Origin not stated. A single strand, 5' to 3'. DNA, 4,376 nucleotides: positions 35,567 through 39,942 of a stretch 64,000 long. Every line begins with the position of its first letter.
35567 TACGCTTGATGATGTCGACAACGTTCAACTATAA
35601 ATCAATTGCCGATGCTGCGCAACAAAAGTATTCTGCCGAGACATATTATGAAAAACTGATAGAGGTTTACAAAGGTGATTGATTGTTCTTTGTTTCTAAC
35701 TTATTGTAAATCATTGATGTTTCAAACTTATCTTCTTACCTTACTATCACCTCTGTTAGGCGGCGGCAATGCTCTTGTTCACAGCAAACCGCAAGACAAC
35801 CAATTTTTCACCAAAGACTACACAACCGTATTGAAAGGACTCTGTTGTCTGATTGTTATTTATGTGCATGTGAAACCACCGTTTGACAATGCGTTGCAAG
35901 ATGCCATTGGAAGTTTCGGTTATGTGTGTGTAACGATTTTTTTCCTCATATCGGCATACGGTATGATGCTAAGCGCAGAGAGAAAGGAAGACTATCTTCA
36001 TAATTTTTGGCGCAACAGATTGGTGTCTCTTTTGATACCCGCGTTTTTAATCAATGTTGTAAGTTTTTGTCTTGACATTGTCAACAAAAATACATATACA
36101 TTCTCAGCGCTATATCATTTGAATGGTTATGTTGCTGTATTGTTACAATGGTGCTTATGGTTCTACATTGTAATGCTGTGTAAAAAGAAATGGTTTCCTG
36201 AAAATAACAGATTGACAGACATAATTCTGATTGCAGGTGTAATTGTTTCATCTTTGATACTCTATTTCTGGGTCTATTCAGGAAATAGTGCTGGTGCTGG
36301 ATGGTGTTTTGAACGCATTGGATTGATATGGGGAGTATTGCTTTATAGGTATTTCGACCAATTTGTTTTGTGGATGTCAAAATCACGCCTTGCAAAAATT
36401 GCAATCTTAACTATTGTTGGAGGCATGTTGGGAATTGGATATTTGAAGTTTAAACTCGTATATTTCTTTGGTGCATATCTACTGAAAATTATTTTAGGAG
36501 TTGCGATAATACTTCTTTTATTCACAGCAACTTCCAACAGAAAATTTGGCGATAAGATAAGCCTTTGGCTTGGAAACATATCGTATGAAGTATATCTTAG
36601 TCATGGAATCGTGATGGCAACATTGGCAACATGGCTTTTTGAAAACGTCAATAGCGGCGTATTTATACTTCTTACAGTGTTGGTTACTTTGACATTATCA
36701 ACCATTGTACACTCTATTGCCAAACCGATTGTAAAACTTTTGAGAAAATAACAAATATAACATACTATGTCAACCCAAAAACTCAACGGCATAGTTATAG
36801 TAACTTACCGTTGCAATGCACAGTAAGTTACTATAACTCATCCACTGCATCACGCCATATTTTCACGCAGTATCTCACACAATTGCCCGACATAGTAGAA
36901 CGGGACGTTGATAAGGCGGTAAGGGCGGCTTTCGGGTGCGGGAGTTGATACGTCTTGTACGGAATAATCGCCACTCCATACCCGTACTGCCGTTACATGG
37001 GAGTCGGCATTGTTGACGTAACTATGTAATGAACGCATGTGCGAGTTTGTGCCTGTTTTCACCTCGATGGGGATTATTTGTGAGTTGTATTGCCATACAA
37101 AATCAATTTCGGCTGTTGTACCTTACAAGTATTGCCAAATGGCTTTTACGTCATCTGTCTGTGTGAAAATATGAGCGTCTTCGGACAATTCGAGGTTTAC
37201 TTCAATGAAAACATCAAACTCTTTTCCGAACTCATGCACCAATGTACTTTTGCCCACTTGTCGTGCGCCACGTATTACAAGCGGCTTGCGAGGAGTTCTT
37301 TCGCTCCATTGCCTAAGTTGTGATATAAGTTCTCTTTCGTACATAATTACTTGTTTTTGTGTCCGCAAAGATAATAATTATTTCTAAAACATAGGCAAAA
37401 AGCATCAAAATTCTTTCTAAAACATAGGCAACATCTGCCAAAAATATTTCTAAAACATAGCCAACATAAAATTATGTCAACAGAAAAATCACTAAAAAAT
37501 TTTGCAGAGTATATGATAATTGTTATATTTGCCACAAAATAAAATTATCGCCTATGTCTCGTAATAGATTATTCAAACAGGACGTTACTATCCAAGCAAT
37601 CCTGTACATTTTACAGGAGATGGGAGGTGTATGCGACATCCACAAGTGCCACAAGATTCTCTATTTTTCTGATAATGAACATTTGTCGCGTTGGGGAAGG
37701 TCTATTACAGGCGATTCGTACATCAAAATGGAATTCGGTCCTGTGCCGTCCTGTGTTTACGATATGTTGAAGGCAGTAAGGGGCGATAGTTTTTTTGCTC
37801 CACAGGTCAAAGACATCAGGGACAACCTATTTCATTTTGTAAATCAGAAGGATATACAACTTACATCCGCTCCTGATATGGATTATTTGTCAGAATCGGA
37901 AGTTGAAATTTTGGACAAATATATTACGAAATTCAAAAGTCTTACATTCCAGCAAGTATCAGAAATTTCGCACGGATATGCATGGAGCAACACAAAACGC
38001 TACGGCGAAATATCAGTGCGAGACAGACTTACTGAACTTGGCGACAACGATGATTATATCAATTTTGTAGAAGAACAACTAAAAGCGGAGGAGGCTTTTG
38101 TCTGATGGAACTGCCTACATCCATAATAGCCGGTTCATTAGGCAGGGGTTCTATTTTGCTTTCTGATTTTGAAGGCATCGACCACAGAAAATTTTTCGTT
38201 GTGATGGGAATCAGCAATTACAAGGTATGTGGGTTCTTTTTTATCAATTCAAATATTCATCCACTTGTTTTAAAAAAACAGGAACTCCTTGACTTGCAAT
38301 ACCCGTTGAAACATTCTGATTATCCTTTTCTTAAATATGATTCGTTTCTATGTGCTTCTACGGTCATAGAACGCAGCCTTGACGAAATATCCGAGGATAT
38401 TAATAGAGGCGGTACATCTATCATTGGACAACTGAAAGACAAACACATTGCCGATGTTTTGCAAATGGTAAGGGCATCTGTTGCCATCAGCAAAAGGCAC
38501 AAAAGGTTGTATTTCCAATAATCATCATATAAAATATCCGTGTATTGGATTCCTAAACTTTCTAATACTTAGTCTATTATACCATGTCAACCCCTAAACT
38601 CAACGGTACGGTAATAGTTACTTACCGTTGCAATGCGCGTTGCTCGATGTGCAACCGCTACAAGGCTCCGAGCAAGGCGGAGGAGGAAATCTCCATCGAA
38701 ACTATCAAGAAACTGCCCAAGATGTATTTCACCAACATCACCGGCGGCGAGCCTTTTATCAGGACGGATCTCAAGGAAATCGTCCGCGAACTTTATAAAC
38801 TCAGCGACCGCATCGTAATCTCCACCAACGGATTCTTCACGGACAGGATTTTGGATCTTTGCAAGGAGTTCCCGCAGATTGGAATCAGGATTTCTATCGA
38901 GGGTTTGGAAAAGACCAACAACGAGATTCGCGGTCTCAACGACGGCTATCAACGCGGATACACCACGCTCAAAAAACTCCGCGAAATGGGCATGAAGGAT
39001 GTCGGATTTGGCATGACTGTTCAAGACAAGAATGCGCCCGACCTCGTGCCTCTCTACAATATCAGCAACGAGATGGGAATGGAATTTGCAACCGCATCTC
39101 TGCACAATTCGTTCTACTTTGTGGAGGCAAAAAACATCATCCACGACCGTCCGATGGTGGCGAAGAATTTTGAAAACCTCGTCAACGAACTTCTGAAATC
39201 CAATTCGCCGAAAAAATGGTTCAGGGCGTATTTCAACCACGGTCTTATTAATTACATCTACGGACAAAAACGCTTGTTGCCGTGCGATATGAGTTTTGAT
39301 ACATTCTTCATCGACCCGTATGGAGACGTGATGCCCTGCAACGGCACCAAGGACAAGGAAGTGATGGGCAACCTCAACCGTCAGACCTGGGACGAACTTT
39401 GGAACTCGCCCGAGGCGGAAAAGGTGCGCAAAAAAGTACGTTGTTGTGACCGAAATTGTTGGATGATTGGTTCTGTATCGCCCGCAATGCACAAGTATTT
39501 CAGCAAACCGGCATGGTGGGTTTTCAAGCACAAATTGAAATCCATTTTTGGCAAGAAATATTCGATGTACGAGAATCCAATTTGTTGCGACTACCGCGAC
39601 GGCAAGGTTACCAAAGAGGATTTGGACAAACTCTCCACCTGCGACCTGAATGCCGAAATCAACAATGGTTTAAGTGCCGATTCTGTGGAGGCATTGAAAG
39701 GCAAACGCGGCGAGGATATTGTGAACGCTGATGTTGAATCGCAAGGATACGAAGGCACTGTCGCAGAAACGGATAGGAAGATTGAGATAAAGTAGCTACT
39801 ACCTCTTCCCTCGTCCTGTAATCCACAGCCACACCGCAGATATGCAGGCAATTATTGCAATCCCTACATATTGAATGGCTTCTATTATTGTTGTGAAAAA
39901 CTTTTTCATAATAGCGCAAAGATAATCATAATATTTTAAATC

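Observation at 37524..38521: DUF4065/Panacea-like antitoxin gene coupled to an unclassifiable 138-aa partner: candidate new toxin-antitoxin (PanAT-type) or defence module inside a capsule locus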

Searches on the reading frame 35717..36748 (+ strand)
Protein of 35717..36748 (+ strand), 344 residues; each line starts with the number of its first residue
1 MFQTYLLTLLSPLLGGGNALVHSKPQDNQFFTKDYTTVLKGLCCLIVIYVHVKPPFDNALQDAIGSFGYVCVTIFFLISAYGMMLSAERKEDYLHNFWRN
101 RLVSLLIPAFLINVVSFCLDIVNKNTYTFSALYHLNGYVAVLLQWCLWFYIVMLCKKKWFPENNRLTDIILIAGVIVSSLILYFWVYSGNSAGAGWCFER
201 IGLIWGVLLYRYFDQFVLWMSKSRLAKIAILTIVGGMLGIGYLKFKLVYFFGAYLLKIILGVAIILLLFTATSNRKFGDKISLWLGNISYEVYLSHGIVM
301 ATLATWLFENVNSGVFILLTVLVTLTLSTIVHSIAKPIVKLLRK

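Call 66: search_protein_families(library=pfam, proteins=[window:35717-36748:+], max_evalue=0.1)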
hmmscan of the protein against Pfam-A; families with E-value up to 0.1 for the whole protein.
window:35717-36748:+ (344 aa): 1 family
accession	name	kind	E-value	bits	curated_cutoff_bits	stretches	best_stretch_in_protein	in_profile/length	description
PF01757.29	Acyl_transf_3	-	3.4e-23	82.7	31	1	38-331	6-324/326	Acyltransferase domain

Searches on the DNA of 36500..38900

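Call 70: search_rna_families(source=window, start=36500, end=38900, threshold=evalue, max_evalue=1)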
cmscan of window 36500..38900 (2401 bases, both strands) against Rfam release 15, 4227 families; matches with E-value up to 1: 0.
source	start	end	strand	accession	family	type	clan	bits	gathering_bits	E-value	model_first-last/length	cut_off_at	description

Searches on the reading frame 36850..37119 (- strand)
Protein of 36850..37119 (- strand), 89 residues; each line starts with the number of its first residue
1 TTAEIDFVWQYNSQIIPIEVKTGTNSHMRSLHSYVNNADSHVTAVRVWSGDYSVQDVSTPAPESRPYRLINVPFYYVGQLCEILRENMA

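Call 66: search_protein_families(library=pfam, proteins=[window:36850-37119:-], max_evalue=0.1)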
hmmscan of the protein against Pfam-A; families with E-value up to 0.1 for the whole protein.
window:36850-37119:- (89 aa): 1 family
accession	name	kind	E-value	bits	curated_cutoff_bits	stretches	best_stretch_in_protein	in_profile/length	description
PF13635.12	DUF4143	-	0.0021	18.3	28.1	1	3-23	139-160/160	Domain of unknown function (DUF4143)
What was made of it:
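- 36850..37368 (-): Decayed AAA_14/DUF4143 ATPase gene. The N-terminal 81 codons and the C-terminal ~90 codons lie in one frame, separated by a stop, and the middle of the gene is deleted. DUF4143 profile positions 139-160 of 160, E 0.002 (call 66).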

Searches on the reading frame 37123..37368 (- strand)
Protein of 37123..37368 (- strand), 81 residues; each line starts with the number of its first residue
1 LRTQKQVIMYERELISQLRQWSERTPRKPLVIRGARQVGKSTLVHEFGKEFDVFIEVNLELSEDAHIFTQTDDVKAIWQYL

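Call 3: search_protein_families(library=pfam, proteins=[window:37123-37368:-], max_evalue=1)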
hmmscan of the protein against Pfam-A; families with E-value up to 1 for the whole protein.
window:37123-37368:- (81 aa): 7 families
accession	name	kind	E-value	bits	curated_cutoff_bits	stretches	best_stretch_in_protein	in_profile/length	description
PF13173.12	AAA_14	-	1.4e-07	32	27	1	27-70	2-48/129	AAA domain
PF01637.24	ATPase_2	-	1.9e-05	25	33.2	1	15-51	8-44/225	ATPase domain predominantly from Archaea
PF13191.12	AAA_16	-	0.0047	17.9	32.6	1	14-50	12-47/167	AAA ATPase domain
PF05621.17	TniB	-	0.055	13.3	22.4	1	15-49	23-57/189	Bacterial TniB protein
PF05673.19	DUF815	-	0.11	12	23.8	1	11-51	37-77/249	Protein of unknown function (DUF815)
PF10236.15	DAP3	-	0.14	11.8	23.1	1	13-44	9-40/311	Mitochondrial ribosomal death-associated protein 3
PF00910.28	RNA_helicase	-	0.19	12.7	21.5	1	31-55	2-26/105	RNA helicase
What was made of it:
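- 36850..37368 (-): AAA_14, E 1.4e-7 (call 3).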

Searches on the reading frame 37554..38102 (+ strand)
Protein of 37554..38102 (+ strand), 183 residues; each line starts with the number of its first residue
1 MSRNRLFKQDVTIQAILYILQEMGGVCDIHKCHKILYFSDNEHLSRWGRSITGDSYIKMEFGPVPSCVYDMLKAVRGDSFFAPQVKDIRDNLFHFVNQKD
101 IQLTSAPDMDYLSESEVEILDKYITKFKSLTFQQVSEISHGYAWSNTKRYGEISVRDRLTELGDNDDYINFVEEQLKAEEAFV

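Call 3: search_protein_families(library=pfam, proteins=[window:37554-38102:+], max_evalue=1)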
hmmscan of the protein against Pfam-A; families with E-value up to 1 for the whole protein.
window:37554-38102:+ (183 aa): 2 families
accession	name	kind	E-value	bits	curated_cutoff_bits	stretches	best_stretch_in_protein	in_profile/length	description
PF13274.11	SocA_Panacea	-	1.5e-23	84.3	25.7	1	34-144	3-112/113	Antitoxin SocA-like, Panacea domain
PF10905.13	DUF2695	-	0.046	14.3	25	1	8-28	27-47/53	Protein of unknown function (DUF2695)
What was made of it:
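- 37554..38105 (+): panA: 183-aa stand-alone Panacea-domain antitoxin. It has no extra N-terminal DNA-binding domain and carries a conserved acidic C-terminal tail (residues 145-183). Pfam PF13274, E 1.5e-23, residues 34-144 (call 3).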

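Call 4: search_protein_families(library=padloc, proteins=[window:37554-38102:+], max_evalue=1)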
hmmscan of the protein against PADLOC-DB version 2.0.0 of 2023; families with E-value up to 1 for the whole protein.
window:37554-38102:+ (183 aa): 0 families
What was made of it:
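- Neither protein hits any PADLOC model (call 4).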

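Call 5: search_protein_families(library=ncbifam, proteins=[window:37554-38102:+], max_evalue=1)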
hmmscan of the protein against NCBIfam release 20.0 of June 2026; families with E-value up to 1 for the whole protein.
window:37554-38102:+ (183 aa): 1 family
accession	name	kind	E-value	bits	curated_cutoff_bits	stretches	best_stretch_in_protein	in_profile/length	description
NF047745.1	SocA_antitoxin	equivalog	0.0005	19.8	190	1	32-144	26-129/176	type VI toxin-antitoxin system SocA family antitoxin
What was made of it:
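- On SocAB type VI toxin-antitoxin system: NF047745 scores 19.8 bits against a cut-off of 190 (call 5).
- Closest known: SocAB. Different: The NCBIfam SocA equivalog scores only 19.8 bits against a cut-off of 190 (call 5).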

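Call 7: search_protein_families(library=phrogs, proteins=[window:37554-38102:+], max_evalue=1)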
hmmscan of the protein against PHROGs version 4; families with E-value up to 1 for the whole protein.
window:37554-38102:+ (183 aa): 2 families
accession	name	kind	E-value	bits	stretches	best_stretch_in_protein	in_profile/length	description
phrog_1281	-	unknown function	6e-18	66.2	1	30-166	32-154/195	-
phrog_10390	-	unknown function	2.4e-05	25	1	31-149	169-275/299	-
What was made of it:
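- Checked: The second protein has no hit in Pfam, NCBIfam, PADLOC or PHROGs (calls 3, 4, 5, 7).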

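Call 86: search_solved_structures(query=window:37554-38102:+, max_evalue=1)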
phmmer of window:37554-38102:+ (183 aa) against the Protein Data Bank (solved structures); distinct sequences matched with E-value up to 1: 8.
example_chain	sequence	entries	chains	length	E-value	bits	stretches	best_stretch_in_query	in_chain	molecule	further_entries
8gok_A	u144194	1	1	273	0.15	15.3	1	83-154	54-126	Legionella OTU-deubiquitinase A OTU1 domain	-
7uyh_A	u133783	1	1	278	0.16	15.2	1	84-154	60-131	LotA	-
7uyg_A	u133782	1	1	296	0.18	15.1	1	84-154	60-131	LotA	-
7e93_G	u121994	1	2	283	0.28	14.5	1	5-148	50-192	Trafficking protein particle complex subunit 31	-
7e8s_G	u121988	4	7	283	0.28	14.5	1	5-148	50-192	Trafficking protein particle complex subunit 31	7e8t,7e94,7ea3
7e2c_G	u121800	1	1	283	0.28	14.4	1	5-148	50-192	Trafficking protein particle complex subunit 31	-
3cue_B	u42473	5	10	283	0.28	14.4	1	5-148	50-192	Transport protein particle 31 kDa subunit | Trafficking protein particle complex subunit 31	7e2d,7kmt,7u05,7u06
7w54_A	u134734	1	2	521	0.34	14.2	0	84-154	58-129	Lpg2248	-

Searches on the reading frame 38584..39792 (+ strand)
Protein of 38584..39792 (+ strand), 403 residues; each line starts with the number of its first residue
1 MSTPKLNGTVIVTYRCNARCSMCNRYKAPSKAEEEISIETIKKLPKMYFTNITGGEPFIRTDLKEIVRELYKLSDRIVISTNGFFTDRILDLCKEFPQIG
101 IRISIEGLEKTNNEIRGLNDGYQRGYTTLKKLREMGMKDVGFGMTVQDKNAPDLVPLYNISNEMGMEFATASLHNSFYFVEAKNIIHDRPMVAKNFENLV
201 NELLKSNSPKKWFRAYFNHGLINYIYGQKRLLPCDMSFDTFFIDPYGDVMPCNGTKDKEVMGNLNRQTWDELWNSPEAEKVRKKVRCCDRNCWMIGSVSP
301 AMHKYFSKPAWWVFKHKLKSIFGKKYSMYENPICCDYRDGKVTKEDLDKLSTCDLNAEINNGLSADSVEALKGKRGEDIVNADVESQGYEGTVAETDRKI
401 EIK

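Call 3: search_protein_families(library=pfam, proteins=[window:38584-39792:+], max_evalue=1)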
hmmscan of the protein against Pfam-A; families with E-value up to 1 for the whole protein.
window:38584-39792:+ (403 aa): 4 families
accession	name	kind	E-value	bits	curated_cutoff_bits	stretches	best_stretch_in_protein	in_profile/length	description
PF04055.27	Radical_SAM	-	1.6e-17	64.6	29.5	1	10-146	1-150/166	Radical SAM superfamily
PF13186.11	SPASM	-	3.3e-11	43.7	21.5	1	234-292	1-66/67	Iron-sulfur cluster-binding domain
PF18787.7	CRM1_repeat_3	-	0.098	13.1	27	1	292-304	14-26/51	CRM1 / Exportin repeat 3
PF22393.2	MLPTv-like_HTH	-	0.13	13.1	20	1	144-179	18-53/83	MLPTv-like, helix-turn-helix domain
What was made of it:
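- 38564..39795 (+): Right junction and the intact radical-SAM/SPASM gene of the polysaccharide locus. It is context, not part of the cassette. Pfam Radical_SAM E 1.6e-17 and SPASM E 3.3e-11 (call 3).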

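Call 63: find_encoding_contigs(protein=window:38584-39792:+, flank=5000, max_places=8)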
Protein window:38584-39792:+ (403 aa): 5 contigs read that carry it; 1 place shown.
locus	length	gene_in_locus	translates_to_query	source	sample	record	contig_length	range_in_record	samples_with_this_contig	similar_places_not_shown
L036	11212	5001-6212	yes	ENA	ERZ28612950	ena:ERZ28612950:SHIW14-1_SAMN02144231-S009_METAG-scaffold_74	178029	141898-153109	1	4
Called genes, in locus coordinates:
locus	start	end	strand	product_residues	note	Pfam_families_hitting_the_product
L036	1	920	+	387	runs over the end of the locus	PF04230:PS_pyruv_trans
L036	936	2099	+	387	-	PF13439:Glyco_transf_4, PF13579:Glyco_trans_4_4, PF00534:Glycos_transf_1, PF13692:Glyco_trans_1_4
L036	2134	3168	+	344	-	PF01757:Acyl_transf_3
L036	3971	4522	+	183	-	PF13274:SocA_Panacea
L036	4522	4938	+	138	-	-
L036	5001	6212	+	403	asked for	PF04055:Radical_SAM, PF13186:SPASM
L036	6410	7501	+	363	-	PF09314:DUF1972 (weak), PF13439:Glyco_transf_4, PF13477:Glyco_trans_4_2 (weak), PF13579:Glyco_trans_4_4, PF20706:GT4-conflict (weak), PF00534:Glycos_transf_1, PF13692:Glyco_trans_1_4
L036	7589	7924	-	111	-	PF03840:SecG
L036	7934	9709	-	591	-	-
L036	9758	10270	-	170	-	PF04390:LptE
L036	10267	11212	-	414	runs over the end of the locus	PF00158:Sigma54_activat, PF14532:Sigma54_activ_2, PF07728:AAA_5 (weak), PF25601:AAA_lid_14, PF02954:HTH_8, PF18024:HTH_50 (weak)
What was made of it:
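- Tried and rejected: I looked for the same radical-SAM protein without the insertion, but only the same context is on record (call 63).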
